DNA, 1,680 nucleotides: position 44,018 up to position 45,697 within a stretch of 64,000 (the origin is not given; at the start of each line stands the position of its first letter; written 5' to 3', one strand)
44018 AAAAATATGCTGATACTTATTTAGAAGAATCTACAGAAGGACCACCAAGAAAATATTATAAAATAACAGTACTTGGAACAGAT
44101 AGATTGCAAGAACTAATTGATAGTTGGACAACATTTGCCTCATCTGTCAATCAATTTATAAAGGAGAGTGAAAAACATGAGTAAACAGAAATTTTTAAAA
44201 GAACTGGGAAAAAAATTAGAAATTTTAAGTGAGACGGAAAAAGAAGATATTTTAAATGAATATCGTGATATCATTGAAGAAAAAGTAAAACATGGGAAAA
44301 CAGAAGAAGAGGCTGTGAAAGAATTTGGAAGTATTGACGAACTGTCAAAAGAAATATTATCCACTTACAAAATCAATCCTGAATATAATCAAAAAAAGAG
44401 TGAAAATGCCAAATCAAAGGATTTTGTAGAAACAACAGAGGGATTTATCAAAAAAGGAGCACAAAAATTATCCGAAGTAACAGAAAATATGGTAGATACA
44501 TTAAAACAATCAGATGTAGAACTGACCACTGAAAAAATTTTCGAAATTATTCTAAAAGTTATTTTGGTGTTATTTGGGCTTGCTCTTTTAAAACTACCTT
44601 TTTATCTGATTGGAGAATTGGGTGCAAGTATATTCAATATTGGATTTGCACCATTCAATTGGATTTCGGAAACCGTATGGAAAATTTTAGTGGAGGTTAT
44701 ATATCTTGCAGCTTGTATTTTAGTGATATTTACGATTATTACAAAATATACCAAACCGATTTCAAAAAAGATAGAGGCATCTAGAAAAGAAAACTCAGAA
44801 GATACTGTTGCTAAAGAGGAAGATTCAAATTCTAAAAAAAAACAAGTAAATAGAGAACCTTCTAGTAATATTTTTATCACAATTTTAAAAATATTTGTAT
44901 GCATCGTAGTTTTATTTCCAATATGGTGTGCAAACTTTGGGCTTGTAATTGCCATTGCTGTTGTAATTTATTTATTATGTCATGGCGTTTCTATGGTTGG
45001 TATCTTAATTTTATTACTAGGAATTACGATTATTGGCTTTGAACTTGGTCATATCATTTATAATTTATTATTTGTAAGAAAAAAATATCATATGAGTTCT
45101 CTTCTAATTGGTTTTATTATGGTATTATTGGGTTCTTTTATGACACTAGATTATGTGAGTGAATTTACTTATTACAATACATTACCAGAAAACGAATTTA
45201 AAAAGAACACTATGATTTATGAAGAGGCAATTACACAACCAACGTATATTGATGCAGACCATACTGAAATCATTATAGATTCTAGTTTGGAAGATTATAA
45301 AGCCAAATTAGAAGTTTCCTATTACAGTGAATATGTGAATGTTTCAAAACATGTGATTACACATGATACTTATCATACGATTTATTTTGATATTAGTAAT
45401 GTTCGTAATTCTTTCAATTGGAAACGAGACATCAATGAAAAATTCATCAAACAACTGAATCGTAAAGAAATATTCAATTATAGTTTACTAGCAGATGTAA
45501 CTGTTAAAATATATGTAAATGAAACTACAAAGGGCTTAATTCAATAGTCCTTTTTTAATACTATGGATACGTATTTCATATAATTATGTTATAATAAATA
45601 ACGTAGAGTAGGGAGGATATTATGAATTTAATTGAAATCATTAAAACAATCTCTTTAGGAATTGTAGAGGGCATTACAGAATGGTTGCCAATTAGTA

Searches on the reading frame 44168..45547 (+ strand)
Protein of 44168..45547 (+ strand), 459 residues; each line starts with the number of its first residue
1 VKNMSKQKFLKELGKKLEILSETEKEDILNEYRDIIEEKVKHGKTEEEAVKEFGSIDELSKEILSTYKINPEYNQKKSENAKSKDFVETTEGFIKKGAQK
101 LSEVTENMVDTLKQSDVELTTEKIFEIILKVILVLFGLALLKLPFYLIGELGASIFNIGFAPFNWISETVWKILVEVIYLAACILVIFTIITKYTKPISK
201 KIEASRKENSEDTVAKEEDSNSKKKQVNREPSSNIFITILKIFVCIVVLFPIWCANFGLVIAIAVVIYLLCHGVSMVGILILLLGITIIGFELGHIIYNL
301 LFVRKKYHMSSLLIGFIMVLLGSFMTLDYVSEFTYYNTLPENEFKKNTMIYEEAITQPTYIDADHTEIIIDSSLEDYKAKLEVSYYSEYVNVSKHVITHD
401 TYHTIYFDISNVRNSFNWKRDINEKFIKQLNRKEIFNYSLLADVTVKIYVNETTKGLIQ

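Call 110: search_protein_families(library=pfam, proteins=[window:44168-45547:+], max_evalue=0.00001)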
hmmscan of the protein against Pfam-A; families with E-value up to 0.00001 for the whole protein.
window:44168-45547:+ (459 aa): 1 family
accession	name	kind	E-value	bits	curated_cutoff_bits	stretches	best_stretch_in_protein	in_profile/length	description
PF22564.2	HAAS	-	8.1e-12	45.8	27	1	8-62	1-55/55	HAAS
